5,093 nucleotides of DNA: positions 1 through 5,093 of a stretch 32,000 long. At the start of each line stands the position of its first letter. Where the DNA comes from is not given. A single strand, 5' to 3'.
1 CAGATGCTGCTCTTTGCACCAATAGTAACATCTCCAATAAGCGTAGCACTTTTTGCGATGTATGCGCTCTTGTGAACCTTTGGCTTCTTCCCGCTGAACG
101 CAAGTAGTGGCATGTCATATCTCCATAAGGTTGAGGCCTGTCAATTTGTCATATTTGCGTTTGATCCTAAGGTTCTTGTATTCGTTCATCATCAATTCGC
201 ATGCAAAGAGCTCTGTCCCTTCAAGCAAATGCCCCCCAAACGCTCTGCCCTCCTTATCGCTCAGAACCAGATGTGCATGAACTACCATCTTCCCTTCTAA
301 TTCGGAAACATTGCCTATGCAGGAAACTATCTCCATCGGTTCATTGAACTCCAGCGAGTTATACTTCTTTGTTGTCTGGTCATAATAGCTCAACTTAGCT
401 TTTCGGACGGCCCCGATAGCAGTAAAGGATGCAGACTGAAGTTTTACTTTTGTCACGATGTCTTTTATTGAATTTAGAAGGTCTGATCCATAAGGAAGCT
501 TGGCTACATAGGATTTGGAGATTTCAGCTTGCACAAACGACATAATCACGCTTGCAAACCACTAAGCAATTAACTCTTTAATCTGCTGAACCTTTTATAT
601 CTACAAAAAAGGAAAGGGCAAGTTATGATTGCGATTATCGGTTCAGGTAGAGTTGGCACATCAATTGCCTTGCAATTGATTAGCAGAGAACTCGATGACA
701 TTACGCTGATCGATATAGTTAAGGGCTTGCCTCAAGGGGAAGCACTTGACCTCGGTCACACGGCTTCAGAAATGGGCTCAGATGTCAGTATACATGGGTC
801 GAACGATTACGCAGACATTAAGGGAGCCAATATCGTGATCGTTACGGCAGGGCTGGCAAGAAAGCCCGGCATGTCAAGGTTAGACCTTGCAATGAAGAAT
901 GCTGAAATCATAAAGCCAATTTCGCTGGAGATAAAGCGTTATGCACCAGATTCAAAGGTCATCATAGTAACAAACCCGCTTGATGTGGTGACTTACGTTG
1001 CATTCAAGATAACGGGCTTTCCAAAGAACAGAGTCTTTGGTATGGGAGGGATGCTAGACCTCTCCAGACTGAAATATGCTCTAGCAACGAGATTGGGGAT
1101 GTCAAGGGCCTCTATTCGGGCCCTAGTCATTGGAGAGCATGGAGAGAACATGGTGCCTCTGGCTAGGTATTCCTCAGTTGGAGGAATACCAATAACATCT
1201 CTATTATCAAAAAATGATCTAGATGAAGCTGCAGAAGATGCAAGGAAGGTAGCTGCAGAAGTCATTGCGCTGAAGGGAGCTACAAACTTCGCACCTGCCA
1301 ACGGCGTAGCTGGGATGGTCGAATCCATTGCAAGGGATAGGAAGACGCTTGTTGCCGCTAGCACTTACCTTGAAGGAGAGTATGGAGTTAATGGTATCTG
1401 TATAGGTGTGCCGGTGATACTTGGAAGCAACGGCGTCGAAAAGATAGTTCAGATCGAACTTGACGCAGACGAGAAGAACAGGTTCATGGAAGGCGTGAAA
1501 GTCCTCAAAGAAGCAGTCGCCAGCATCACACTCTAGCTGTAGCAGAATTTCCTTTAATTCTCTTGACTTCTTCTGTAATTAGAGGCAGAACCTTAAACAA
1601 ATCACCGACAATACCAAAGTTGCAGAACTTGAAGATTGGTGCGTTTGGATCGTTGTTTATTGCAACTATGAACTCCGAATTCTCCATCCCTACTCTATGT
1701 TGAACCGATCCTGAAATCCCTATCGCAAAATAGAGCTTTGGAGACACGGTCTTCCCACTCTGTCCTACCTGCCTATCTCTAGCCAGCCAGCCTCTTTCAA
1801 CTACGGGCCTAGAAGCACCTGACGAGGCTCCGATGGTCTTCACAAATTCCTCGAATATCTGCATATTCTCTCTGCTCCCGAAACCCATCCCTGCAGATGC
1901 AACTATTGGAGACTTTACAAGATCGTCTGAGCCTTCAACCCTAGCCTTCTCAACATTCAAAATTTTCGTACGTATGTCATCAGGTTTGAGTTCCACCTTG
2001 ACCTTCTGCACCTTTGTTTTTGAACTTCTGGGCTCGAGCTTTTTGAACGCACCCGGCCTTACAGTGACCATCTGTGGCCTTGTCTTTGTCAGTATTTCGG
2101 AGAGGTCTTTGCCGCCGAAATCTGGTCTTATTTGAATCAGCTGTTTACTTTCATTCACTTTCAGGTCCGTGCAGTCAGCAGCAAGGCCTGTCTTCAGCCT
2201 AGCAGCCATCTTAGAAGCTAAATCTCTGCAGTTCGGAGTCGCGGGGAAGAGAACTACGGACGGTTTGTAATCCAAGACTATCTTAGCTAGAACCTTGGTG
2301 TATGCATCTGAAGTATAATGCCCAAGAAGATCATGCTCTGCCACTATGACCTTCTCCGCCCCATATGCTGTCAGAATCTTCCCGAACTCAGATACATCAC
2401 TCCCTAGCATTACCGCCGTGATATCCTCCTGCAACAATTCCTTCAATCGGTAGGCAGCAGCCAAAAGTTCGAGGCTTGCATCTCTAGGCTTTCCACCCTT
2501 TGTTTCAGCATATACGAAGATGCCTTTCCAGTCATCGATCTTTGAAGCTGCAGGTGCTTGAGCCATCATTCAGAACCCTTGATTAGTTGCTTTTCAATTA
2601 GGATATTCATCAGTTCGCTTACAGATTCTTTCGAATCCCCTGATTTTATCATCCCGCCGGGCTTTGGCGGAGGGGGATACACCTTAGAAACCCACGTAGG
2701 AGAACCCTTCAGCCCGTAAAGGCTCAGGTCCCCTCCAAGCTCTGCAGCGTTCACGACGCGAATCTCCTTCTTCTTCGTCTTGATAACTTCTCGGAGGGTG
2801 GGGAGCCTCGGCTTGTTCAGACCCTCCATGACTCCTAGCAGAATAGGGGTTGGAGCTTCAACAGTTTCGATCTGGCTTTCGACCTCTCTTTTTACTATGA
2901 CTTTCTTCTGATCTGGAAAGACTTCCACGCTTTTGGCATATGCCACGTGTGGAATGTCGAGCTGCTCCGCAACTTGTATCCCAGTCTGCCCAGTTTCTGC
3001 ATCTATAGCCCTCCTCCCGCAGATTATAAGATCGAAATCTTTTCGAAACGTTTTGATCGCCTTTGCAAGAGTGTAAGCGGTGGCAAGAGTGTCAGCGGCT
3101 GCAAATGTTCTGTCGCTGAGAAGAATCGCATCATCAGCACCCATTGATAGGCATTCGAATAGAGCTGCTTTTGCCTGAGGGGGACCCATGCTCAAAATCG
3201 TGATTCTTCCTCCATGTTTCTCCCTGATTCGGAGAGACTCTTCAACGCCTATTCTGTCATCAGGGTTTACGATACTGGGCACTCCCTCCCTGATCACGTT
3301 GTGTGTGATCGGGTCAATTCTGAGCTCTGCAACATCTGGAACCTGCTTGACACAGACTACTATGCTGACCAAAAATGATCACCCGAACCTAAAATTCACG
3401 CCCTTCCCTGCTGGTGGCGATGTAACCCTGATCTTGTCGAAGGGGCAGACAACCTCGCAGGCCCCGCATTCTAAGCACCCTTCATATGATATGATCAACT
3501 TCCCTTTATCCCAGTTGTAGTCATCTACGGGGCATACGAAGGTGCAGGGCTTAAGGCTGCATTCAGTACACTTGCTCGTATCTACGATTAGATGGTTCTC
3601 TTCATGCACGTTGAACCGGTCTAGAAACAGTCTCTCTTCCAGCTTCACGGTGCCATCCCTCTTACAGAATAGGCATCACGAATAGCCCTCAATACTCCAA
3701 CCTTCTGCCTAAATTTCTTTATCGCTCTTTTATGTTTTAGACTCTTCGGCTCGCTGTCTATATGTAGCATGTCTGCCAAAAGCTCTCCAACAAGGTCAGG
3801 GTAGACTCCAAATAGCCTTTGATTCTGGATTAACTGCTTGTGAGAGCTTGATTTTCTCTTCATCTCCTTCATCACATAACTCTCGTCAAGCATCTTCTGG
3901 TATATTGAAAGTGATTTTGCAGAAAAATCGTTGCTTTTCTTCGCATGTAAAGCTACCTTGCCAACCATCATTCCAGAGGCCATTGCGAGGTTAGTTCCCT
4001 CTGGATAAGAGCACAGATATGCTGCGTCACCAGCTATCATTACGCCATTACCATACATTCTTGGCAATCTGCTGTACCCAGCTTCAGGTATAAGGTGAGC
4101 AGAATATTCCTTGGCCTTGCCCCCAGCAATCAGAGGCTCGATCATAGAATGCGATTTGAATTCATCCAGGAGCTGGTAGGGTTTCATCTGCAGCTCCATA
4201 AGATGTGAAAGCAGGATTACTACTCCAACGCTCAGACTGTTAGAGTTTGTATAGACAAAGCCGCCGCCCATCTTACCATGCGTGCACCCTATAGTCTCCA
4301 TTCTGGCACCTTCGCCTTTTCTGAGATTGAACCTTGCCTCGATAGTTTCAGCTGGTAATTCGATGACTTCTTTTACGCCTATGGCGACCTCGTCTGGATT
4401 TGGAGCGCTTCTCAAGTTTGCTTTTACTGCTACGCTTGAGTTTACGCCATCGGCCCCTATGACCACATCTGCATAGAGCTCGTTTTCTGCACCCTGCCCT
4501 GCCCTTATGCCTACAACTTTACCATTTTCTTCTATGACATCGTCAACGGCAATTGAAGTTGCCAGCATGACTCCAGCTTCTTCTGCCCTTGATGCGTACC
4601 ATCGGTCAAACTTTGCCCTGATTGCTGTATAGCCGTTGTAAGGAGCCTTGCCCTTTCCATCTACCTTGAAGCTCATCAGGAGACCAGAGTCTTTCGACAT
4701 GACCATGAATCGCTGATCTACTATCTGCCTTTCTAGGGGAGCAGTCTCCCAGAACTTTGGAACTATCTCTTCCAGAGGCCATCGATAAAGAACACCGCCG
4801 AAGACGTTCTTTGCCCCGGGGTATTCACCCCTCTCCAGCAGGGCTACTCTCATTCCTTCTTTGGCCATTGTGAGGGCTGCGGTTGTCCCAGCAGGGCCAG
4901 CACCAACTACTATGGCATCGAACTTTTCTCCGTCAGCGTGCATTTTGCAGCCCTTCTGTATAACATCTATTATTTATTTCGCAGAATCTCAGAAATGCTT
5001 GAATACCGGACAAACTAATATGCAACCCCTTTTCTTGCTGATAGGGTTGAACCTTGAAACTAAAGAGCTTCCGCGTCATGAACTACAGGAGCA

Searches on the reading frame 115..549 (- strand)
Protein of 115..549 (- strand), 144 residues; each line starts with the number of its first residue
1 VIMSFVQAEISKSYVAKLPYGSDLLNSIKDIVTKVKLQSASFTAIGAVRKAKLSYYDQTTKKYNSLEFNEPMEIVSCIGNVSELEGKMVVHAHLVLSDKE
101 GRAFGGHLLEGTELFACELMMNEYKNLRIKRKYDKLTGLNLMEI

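Call 87: search_protein_families(library=pfam, proteins=[window:115-549:-], max_evalue=0.0001)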
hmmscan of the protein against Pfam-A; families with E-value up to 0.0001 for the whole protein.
window:115-549:- (144 aa): 1 family
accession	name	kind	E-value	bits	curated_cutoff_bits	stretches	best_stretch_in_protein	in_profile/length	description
PF03479.20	PCC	-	1.6e-31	109.5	25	1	13-125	2-116/117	Plants and Prokaryotes Conserved (PCC) domain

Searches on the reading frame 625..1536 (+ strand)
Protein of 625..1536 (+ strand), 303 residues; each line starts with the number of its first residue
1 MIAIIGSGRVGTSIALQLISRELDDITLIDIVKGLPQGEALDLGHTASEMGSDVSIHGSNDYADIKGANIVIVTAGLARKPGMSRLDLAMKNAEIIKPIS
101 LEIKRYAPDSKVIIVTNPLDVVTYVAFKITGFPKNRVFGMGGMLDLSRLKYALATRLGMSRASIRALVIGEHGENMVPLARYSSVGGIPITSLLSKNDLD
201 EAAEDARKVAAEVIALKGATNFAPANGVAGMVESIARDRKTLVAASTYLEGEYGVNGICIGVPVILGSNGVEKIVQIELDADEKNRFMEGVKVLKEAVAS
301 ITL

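Call 54: search_protein_families(library=pfam, proteins=[window:625-1536:+], max_evalue=0.0001)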
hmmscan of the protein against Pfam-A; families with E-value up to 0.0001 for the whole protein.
window:625-1536:+ (303 aa): 2 families
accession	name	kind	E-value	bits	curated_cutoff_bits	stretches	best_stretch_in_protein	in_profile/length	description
PF00056.29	Ldh_1_N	-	7.5e-40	136.7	27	1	2-139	3-141/141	lactate/malate dehydrogenase, NAD binding domain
PF02866.23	Ldh_1_C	-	5.9e-28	98.5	22.6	1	144-299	3-168/174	lactate/malate dehydrogenase, alpha/beta C-terminal domain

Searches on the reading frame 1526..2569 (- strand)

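Call 54: search_protein_families(library=pfam, proteins=[window:1526-2569:-], max_evalue=0.0001)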
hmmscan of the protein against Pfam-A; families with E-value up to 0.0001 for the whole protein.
window:1526-2569:- (347 aa): 2 families
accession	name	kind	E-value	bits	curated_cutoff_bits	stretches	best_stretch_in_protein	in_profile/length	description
PF01012.27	ETF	-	1.9e-43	148.8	26.7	1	18-193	2-179/181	Electron transfer flavoprotein domain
PF00766.25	ETF_alpha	-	2.7e-30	104.6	27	1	217-296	2-81/81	Electron transfer flavoprotein FAD-binding domain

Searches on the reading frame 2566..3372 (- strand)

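Call 54: search_protein_families(library=pfam, proteins=[window:2566-3372:-], max_evalue=0.0001)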
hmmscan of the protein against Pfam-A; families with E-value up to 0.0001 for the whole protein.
window:2566-3372:- (268 aa): 1 family
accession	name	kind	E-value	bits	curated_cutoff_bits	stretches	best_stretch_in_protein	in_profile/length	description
PF01012.27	ETF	-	8.1e-41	140.2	26.7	1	25-211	3-180/181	Electron transfer flavoprotein domain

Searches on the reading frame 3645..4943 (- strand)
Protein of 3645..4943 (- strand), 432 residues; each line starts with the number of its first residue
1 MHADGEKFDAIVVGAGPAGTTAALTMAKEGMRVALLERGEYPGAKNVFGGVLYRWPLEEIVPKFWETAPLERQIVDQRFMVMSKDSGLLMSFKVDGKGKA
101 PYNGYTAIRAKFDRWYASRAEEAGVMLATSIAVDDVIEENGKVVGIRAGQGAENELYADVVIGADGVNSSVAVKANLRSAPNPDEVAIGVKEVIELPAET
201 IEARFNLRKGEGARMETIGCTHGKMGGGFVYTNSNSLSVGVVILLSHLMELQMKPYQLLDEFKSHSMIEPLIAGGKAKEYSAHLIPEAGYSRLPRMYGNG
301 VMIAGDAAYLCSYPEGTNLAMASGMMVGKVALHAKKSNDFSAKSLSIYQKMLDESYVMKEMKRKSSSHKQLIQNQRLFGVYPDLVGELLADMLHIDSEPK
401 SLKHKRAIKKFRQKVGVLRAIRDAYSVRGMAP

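Call 54: search_protein_families(library=pfam, proteins=[window:3645-4943:-], max_evalue=0.0001)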
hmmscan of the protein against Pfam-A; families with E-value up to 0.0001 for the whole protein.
window:3645-4943:- (432 aa): 10 families
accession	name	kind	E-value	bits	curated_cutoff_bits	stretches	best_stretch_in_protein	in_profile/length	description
PF01266.30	DAO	-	2e-11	44.5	27.9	1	9-56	1-50/353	FAD dependent oxidoreductase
PF00890.30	FAD_binding_2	-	1.1e-09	38.4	20.4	1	9-43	1-35/414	FAD binding domain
PF01494.25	FAD_binding_3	-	1.3e-09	38.2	22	0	8-39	2-33/349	FAD binding domain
PF07992.20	Pyr_redox_2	-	1.4e-09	38.3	26.1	1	9-44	2-38/291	Pyridine nucleotide-disulphide oxidoreductase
PF12831.13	FAD_oxidored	-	2e-09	37.7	27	1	9-164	1-143/416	FAD dependent oxidoreductase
PF21162.3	ETFQO_UQ-bd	-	2.3e-09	38.1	27.7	1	187-284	2-95/96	ETF-QO, ubiquinone-binding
PF03486.20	HI0933_like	-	2.2e-08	34.3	50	1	9-49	2-42/244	HI0933-like protein Rossmann domain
PF01946.23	Thi4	-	5.3e-08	32.8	26.2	1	8-53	18-64/235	Thi4 family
PF13450.12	NAD_binding_8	-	2e-06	28.4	21.9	1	12-44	1-33/68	NAD(P)-binding Rossmann-like domain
PF01134.28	GIDA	-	9.3e-06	25.4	22.1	1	9-37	1-30/391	Glucose inhibited division protein A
